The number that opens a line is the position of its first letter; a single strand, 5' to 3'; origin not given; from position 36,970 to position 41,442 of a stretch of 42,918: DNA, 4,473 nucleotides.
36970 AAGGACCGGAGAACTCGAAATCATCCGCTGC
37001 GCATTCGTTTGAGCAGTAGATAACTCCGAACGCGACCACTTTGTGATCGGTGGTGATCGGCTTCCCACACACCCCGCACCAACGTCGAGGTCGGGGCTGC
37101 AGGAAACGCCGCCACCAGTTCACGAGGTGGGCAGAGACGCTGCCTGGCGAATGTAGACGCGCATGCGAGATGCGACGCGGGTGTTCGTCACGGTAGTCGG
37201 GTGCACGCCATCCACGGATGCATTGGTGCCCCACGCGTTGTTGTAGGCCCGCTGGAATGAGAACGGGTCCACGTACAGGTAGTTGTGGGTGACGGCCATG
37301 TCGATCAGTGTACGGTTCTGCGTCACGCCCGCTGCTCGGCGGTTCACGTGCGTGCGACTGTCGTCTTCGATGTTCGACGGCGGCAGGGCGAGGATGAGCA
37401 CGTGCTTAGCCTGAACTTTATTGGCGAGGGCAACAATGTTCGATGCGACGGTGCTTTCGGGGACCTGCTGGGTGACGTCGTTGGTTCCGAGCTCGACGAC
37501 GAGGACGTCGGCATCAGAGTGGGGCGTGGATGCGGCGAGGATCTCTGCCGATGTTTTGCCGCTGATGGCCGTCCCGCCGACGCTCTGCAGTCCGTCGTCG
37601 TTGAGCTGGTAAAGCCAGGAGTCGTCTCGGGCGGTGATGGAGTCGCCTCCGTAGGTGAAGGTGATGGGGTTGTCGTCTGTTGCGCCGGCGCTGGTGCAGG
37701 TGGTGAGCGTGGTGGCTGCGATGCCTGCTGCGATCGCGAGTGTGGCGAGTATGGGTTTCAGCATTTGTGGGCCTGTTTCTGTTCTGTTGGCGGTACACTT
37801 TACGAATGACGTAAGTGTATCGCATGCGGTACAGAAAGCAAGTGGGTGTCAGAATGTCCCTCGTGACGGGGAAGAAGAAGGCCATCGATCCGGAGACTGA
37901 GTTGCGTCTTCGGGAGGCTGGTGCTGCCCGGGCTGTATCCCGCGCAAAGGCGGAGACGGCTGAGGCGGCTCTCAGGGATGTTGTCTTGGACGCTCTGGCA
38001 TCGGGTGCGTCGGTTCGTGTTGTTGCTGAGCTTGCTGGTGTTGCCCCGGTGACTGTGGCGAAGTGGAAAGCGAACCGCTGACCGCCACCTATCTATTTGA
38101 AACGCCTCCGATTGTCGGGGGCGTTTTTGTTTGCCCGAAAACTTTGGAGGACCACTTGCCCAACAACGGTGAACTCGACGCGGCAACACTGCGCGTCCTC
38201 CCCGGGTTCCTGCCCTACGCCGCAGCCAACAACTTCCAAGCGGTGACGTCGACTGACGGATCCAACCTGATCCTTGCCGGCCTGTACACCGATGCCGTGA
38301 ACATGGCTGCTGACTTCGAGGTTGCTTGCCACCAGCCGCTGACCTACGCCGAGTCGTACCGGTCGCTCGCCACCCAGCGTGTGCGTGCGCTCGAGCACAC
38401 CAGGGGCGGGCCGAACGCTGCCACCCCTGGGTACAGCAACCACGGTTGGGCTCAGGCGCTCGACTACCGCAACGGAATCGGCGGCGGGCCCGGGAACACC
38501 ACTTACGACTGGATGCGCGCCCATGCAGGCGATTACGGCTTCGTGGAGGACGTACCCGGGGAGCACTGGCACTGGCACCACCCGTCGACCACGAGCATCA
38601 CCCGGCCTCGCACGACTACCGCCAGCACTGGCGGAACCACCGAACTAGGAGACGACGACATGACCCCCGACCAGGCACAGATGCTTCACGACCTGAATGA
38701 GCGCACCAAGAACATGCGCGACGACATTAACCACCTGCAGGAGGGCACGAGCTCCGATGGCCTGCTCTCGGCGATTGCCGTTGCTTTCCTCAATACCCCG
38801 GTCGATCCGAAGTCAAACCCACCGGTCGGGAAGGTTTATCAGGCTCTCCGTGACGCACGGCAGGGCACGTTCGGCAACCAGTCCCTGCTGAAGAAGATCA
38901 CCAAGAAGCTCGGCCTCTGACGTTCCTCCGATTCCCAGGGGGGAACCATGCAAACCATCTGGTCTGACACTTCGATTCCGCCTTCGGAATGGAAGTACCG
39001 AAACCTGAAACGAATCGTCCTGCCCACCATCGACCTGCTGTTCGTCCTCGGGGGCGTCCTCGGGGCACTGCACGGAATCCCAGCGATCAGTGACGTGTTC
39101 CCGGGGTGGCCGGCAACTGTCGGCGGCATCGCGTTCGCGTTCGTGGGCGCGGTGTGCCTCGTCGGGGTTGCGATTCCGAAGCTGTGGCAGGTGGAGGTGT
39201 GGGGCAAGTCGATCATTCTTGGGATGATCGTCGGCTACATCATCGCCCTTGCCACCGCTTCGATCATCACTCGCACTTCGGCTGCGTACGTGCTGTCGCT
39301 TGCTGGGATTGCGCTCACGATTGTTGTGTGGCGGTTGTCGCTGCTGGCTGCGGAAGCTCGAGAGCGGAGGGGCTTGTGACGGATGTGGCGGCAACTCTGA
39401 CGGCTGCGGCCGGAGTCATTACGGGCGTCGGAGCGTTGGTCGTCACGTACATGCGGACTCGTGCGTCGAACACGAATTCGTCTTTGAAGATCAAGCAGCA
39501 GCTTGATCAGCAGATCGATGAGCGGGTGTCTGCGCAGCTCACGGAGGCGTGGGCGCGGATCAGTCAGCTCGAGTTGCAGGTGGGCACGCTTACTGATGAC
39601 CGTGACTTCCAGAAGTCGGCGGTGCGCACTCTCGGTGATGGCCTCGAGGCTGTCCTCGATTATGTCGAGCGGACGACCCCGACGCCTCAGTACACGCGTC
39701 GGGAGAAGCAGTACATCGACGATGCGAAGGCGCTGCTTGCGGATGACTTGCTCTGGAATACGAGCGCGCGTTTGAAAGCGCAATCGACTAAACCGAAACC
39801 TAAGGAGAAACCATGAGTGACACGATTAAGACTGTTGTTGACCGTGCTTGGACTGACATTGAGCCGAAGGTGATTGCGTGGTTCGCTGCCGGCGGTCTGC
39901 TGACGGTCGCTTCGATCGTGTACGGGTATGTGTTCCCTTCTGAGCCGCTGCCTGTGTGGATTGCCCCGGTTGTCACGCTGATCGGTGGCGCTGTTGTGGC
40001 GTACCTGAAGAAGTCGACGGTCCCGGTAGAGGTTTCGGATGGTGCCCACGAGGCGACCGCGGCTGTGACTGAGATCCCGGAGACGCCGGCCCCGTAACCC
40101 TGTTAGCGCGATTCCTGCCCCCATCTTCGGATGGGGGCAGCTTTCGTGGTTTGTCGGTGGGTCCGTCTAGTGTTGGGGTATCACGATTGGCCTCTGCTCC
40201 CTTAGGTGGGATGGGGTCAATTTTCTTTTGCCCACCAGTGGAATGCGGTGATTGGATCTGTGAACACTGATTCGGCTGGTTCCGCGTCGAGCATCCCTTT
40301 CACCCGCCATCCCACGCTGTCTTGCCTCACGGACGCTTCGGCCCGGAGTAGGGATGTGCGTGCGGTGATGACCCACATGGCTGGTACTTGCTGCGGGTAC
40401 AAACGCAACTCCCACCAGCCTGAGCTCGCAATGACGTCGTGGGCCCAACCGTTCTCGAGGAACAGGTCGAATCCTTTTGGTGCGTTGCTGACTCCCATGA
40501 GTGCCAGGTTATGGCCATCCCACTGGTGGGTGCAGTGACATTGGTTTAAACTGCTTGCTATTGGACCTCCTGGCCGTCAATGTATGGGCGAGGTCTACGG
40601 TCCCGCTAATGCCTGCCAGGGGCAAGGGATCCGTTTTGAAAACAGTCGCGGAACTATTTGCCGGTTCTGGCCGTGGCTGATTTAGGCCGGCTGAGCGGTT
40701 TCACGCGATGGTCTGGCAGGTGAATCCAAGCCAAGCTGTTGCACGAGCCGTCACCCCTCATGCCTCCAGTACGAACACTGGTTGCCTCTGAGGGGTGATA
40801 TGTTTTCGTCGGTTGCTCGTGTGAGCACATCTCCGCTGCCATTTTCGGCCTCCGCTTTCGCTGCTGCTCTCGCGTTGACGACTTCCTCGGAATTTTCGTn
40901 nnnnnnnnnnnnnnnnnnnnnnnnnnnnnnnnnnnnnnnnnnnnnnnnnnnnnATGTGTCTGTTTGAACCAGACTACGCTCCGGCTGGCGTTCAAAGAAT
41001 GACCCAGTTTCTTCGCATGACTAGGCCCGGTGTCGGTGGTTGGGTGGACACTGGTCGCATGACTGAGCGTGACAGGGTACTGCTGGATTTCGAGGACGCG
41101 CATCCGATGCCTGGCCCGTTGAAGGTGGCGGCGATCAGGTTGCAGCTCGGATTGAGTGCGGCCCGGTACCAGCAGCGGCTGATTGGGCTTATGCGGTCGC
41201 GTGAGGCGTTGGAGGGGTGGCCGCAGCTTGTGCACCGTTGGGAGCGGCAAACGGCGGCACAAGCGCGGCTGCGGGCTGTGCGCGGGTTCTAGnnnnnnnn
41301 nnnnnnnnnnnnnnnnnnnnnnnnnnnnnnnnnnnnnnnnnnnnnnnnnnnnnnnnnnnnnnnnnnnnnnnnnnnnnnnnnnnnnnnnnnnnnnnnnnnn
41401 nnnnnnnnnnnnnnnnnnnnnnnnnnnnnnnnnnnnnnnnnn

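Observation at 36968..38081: Reverse-strand SGNH esterase lipoprotein plus zinc-finger operon with a divergent HTH gene: possible receptor-modifying lysogenic-conversion module paired with the virion SGNH esterase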

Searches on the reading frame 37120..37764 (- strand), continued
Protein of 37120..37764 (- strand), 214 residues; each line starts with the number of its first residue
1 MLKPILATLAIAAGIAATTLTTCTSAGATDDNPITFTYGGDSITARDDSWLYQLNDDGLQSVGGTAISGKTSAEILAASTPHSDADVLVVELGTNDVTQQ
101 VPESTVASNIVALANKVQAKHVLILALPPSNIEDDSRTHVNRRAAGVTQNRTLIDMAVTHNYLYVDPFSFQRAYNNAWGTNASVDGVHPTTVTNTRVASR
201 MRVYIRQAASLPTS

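Call 82: find_encoding_contigs(protein=P0011, flank=4000, max_places=2)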
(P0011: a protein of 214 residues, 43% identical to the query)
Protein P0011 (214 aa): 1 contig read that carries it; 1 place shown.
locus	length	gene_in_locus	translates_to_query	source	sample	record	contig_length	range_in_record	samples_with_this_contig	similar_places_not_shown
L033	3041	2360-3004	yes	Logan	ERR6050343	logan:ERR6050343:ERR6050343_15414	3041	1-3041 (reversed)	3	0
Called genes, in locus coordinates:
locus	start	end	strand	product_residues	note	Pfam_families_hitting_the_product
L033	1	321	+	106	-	?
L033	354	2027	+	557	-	PF04577:Glyco_transf_61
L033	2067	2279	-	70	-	-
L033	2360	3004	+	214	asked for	PF00657:Lipase_GDSL (weak), PF13472:Lipase_GDSL_2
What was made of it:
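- A GT61 glycosyltransferase adjoins it in L033 (call 82).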

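Call 102: search_dna_similar(query=L007:1-1017:+, collection=phages, mode=protein, max_rows=12)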
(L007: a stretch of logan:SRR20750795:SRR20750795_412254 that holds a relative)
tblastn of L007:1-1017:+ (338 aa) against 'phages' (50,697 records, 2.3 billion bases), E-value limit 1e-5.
No match.

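Call 103: search_dna_similar(query=L033:354-2027:+, collection=phages, mode=protein, max_rows=12)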
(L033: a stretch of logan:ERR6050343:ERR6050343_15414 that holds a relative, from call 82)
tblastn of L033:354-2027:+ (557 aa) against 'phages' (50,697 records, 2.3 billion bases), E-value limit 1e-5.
Records with a match: 5; places in all: 5; records where one place covers at least 80% of the query: 1.
Best place of each record, by identity: <60% 5.
By first word of the organism name: Synechococcus 4; Bacteriophage 1.
By host as written in the record: Synechococcus str. WH8109 2; Synechococcus sp. WH8017 2; - 1.
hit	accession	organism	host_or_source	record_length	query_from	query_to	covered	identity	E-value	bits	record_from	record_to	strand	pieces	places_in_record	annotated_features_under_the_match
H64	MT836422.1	Bacteriophage sp.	human fecal samples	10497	79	554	85%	33.7%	7e-78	273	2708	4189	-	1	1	record has no annotation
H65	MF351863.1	Synechococcus phage Bellamy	Synechococcus str. WH8109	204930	292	556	48%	24.0%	2e-10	70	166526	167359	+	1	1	210: hypothetical protein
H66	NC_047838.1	Synechococcus phage Bellamy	Synechococcus str. WH8109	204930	292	556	48%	24.0%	2e-10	70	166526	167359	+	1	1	210: hypothetical protein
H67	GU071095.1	Synechococcus phage S-SM2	Synechococcus sp. WH8017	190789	313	493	32%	29.2%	2e-13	80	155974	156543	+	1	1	hypothetical protein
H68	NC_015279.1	Synechococcus phage S-SM2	Synechococcus sp. WH8017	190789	313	493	32%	29.2%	2e-13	80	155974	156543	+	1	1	hypothetical protein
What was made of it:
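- L007 and L033 are short contigs that cannot be shown to be phage (calls 102, 103).
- Tried and rejected: The L007 AT3 and the L033 GT61 have no informative phage homologues (calls 102, 103).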

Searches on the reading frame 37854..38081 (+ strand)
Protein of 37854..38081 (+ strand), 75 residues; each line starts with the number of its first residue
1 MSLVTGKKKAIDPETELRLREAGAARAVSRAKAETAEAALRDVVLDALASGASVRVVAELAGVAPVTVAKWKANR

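Call 5: search_protein_families(library=pfam, proteins=[window:37854-38081:+], max_evalue=0.1)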
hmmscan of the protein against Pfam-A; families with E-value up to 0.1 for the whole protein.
window:37854-38081:+ (75 aa): 4 families
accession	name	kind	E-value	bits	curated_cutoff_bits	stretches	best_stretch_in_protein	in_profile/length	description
PF25257.1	DUF7858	-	0.0017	18.8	27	1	35-70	44-79/170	Family of unknown function (DUF7858)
PF13384.12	HTH_23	-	0.011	16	24.6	1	44-73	10-39/50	Homeodomain-like domain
PF13518.12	HTH_28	-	0.012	16.2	25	1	44-73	5-34/52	Helix-turn-helix domain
PF13542.12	HTH_Tnp_ISL3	-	0.078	12.9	27.4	0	39-68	15-43/51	Helix-turn-helix domain of transposase family ISL3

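Call 20: search_protein_families(library=phrogs, proteins=[window:37854-38081:+], max_evalue=0.01)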
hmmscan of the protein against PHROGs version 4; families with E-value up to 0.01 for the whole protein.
window:37854-38081:+ (75 aa): 4 families
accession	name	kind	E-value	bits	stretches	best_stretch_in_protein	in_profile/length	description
phrog_5497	-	DNA, RNA and nucleotide metabolism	0.00012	23.2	1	26-71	21-61/65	HTH DNA binding protein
phrog_2311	-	DNA, RNA and nucleotide metabolism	0.00051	21.4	1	18-73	78-133/139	HTH DNA binding protein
phrog_686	-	DNA, RNA and nucleotide metabolism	0.002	19.3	1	18-63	15-60/76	HTH DNA binding protein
phrog_9366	-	integration and excision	0.0021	19.1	1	14-74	46-104/109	transposase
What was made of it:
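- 37854..38081 (+): 75-aa DNA-binding protein: a long N-terminal helix (residues 13-49) followed by a C-terminal helix-turn-helix (54-61 and 65-73). Sub-threshold HTH_23/HTH_28 and PHROG HTH hits (calls 5, 20).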

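Call 42: find_homologous_proteins(query=window:37854-38081:+, max_evalue=0.01)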
Query window:37854-38081:+ (75 aa): 2 proteins with E <= 0.01 among 26 candidates.
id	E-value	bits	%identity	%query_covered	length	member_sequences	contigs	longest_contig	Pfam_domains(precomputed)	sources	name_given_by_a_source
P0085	2.2e-34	133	97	100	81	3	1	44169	-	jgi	jgi:hypothetical protein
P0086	1.9e-24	102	79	100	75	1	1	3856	-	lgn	-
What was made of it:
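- Tried and rejected: The HTH protein has only two close relatives (call 42).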

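Call 63: search_dna_similar(query=window:37854-38081:+, collection=phages, mode=protein, max_rows=15, max_evalue=0.01)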
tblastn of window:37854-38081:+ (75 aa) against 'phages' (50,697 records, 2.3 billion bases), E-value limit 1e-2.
No match.

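Call 77: search_protein_families(library=padloc, proteins=[window:37854-38081:+], max_evalue=0.01)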
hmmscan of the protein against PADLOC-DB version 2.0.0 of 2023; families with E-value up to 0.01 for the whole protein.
window:37854-38081:+ (75 aa): 0 families

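Call 78: search_protein_families(library=ncbifam, proteins=[window:37854-38081:+], max_evalue=0.01)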
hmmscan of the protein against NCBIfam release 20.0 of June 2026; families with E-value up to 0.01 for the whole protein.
window:37854-38081:+ (75 aa): 1 family
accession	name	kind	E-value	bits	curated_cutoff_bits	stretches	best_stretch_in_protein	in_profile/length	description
NF041800.1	Hsp20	equivalog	0.0017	18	140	1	4-64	38-95/162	archaeal heat shock protein Hsp20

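Call 96: predict_structure(alignment_id=A8)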
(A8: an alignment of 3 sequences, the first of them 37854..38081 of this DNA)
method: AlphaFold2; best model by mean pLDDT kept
length: 75 residues; sequences in the alignment: 3
mean_pLDDT: 87.5   pTM: 0.60
mean pLDDT of the five models: 87.5, 78.6, 78.3, 77.8, 65.3
residues with pLDDT >= 90: 59; 70-90: 7; 50-70: 7; < 50: 2
segments of 3 or more residues with pLDDT < 50: none
pLDDT, mean of each block of 10 residues (from residue 1): 55 90 93 92 95 94 93 87
secondary structure, 60 per line:
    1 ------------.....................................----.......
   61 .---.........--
elements in order: H13-49 H54-61 H65-73
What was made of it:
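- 37854..38081 (+): AlphaFold2 pLDDT is 87.5 (call 96).
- On Helix-turn-helix transcription regulator: The AlphaFold2 model shows helix 54-61, a turn, then helix 65-73 (call 96).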

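Call 99: fold_search(model_id=the predicted structure, library=pdb)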
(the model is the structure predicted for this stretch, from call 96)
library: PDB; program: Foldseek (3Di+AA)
matches with E <= 10: 536; with E <= 0.001: 0
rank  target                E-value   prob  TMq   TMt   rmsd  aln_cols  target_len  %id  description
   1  2x48_A                3.7e-01  0.99  0.46  0.64   0.7        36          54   25  ORF 55 from Sulfolobus islandicus rudivirus 1 (released 2010-07-21)
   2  2r0q_D                8.0e-01  0.98  0.48  0.19   0.6        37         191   19  Crystal structure of a serine recombinase- DNA regulatory complex (released 2008-04-01)
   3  8b4h_A                8.6e-01  0.97  0.44  0.09   0.6        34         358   20  IstA transposase cleaved donor complex (released 2023-05-03)
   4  5af3_B                9.2e-01  0.91  0.40  0.14   0.8        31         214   32  X-RAY CRYSTAL STRUCTURE OF RV2018 FROM MYCOBACTERIUM TUBERCULOSIS (released 2016-01-27)
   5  5xt2_A                9.2e-01  0.44  0.41  0.16  11.1        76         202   20  Crystal structures of full-length FixJ from B. japonicum crystallized in space group P212121 (released 2018-05-23)
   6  1trr_A                1.1e+00  0.41  0.47  0.35  11.0        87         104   14  TANDEM BINDING IN CRYSTALS OF A TRP REPRESSOR/OPERATOR HALF-SITE COMPLEX (released 1993-10-21)
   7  2lvs_MODEL_1_A        1.1e+00  0.91  0.45  0.32   0.9        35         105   23  NMR solution structure of a CRISPR repeat binding protein (released 2013-01-23)
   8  5af3_A                1.2e+00  0.87  0.40  0.14   0.8        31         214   32  X-RAY CRYSTAL STRUCTURE OF RV2018 FROM MYCOBACTERIUM TUBERCULOSIS (released 2016-01-27)
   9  8qa9_A                1.3e+00  0.77  0.38  0.15   1.4        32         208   22  Crystal structure of the RK2 plasmid encoded co-complex of the C-terminally truncated transcriptional repressor protei (released 2024-02-21)
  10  7vim_A                1.4e+00  0.84  0.42  0.49   1.2        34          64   29  The C-terminal DNA binding domain of EsrB from Edwardsiella piscicida (released 2022-09-28)
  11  2r0q_C                1.4e+00  0.66  0.52  0.20   8.0        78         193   15  Crystal structure of a serine recombinase- DNA regulatory complex (released 2008-04-01)
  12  4kmf_A                1.5e+00  0.63  0.41  0.48   2.3        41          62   22  Crystal structure of Zalpha domain from Carassius auratus PKZ in complex with Z-DNA (released 2013-07-03)
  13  1yio                  1.5e+00  0.41  0.43  0.17  11.2        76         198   22  Crystallographic structure of response regulator StyR from Pseudomonas fluorescens (released 2005-09-27)
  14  8b4h_C                1.7e+00  0.77  0.40  0.09   0.9        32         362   22  IstA transposase cleaved donor complex (released 2023-05-03)
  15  7bhy_A                1.8e+00  0.33  0.36  0.45   2.8        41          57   20  DNA-binding domain of DeoR in complex with the DNA operator (released 2021-11-10)
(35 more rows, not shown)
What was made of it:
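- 37854..38081 (+): Local Foldseek matches to recombinase, transposase and LuxR-type HTH domains have rmsd 0.6-0.8 A but E above 0.3 (call 99).
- On Helix-turn-helix transcription regulator: Local Foldseek matches have E above 0.3 (call 99).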

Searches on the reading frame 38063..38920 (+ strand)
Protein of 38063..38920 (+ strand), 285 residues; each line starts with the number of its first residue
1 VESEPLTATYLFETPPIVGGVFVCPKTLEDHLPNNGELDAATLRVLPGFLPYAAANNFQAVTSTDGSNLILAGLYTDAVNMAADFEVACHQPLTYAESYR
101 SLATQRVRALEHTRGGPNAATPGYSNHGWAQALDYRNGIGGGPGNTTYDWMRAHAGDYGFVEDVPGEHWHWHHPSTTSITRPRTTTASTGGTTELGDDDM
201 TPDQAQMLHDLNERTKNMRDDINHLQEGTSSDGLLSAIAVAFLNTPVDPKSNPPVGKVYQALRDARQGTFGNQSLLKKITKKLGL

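Call 5: search_protein_families(library=pfam, proteins=[window:38063-38920:+], max_evalue=0.1)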
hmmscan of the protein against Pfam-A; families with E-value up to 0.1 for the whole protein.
window:38063-38920:+ (285 aa): 1 family
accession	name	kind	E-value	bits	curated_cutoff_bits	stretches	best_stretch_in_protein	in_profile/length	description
PF02557.22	VanY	-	0.0084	16.3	25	1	117-172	56-128/132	D-alanyl-D-alanine carboxypeptidase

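Call 20: search_protein_families(library=phrogs, proteins=[window:38156-38920:+], max_evalue=0.01)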
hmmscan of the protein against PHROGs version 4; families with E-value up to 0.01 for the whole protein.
window:38156-38920:+ (254 aa): 1 family
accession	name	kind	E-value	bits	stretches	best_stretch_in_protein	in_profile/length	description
phrog_16823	-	tail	1.7e-10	40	1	44-145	952-1054/1948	tail length tape measure protein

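Call 78: search_protein_families(library=ncbifam, proteins=[window:38156-38920:+], max_evalue=0.01)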
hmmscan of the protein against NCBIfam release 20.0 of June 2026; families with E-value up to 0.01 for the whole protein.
window:38156-38920:+ (254 aa): 0 families

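Call 88: search_dna_similar(query=window:38156-38920:+, collection=phages, mode=protein, max_rows=10)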
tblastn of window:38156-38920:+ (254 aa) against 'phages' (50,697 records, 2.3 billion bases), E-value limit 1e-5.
Records with a match: 15; places in all: 15; records where one place covers at least 80% of the query: 0.
Best place of each record, by identity: <60% 15.
By first word of the organism name: Curtobacterium 12; Clavibacter 3.
By host as written in the record: Curtobacterium flaccumfaciens NRRL B-729 SEA 9; Curtobacterium flaccumfaciens NRRL B-59340 3; Clavibacter michiganensis CN18-4 2; Clavibacter michiganensis subsp. nebraskensis 1.
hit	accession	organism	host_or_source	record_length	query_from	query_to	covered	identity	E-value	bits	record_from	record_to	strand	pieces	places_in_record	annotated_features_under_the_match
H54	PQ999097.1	Curtobacterium phage SunnyD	Curtobacterium flaccumfaciens NRRL ...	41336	4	142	55%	34.2%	8e-12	71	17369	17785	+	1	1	20: endolysin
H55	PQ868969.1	Curtobacterium phage Shayna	Curtobacterium flaccumfaciens NRRL ...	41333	4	142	55%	34.2%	3e-10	66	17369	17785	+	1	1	20: endolysin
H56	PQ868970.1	Curtobacterium phage Teagster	Curtobacterium flaccumfaciens NRRL ...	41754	4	142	55%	32.9%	5e-10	65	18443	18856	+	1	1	21: endolysin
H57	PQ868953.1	Curtobacterium phage Prophecy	Curtobacterium flaccumfaciens NRRL ...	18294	4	139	54%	33.3%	3e-6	54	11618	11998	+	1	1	11: endolysin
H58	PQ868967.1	Curtobacterium phage Mimi16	Curtobacterium flaccumfaciens NRRL ...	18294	4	139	54%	33.3%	3e-6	54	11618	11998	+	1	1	11: minor tail protein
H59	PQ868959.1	Curtobacterium phage Grotle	Curtobacterium flaccumfaciens NRRL ...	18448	4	139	54%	31.9%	3e-6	54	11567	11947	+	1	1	11: endolysin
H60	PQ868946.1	Curtobacterium phage Ellison17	Curtobacterium flaccumfaciens NRRL ...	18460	4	139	54%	31.9%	3e-6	54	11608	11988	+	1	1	11: endolysin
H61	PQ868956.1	Curtobacterium phage Momos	Curtobacterium flaccumfaciens NRRL ...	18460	4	139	54%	31.9%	3e-6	54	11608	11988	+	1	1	11: endolysin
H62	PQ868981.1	Curtobacterium phage Shrew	Curtobacterium flaccumfaciens NRRL ...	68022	3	142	55%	30.9%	1e-6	55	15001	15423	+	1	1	40: endolysin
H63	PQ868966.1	Curtobacterium phage Serenabean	Curtobacterium flaccumfaciens NRRL ...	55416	4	142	55%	30.3%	5e-9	62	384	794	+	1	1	2: endolysin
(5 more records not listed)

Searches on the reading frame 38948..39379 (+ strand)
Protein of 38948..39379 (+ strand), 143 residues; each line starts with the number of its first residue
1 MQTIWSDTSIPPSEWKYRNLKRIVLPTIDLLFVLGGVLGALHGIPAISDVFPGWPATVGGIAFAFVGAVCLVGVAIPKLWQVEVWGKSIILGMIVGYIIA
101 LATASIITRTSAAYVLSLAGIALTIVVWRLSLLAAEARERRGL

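Call 12: search_protein_families(library=pfam, proteins=[window:38948-39379:+], max_evalue=0.01)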
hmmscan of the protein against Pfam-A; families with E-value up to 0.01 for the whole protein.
window:38948-39379:+ (143 aa): 0 families

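Call 20: search_protein_families(library=phrogs, proteins=[window:38948-39379:+], max_evalue=0.01)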
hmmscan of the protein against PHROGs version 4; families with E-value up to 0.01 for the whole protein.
window:38948-39379:+ (143 aa): 1 family
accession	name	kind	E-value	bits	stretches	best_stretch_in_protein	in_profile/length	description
phrog_21352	-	moron, auxiliary metabolic gene and host takeover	5.3e-36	125.2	1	2-141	11-152/159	membrane protein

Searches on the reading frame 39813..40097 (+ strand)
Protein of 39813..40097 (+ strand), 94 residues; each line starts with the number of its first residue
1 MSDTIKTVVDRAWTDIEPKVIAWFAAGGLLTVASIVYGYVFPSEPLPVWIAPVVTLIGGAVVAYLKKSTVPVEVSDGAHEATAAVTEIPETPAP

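Call 20: search_protein_families(library=phrogs, proteins=[window:39813-40097:+], max_evalue=0.01)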
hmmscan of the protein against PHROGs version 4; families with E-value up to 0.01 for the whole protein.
window:39813-40097:+ (94 aa): 0 families

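Call 44: search_protein_families(library=pfam, proteins=[window:39813-40097:+], max_evalue=0.05)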
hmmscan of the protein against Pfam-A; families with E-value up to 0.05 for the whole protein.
window:39813-40097:+ (94 aa): 1 family
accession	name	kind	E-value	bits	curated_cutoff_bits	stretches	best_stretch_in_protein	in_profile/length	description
PF17647.6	DUF5518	-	0.0032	18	27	1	29-78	6-53/116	Family of unknown function (DUF5518)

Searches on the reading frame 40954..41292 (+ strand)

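Call 20: search_protein_families(library=phrogs, proteins=[window:40954-41292:+], max_evalue=0.01)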
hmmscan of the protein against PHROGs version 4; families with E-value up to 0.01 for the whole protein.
window:40954-41292:+ (112 aa): 1 family
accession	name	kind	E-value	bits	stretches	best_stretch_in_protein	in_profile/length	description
phrog_5316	-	unknown function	1.2e-09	38.9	1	36-100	1-65/70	-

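Call 75: search_protein_families(library=pfam, proteins=[window:40954-41292:+], max_evalue=0.05)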
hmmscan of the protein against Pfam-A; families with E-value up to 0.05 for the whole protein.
window:40954-41292:+ (112 aa): 1 family
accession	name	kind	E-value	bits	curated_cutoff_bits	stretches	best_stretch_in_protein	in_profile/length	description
PF11662.13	DUF3263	-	4.1e-11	43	22.3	1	36-107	2-73/74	Protein of unknown function (DUF3263)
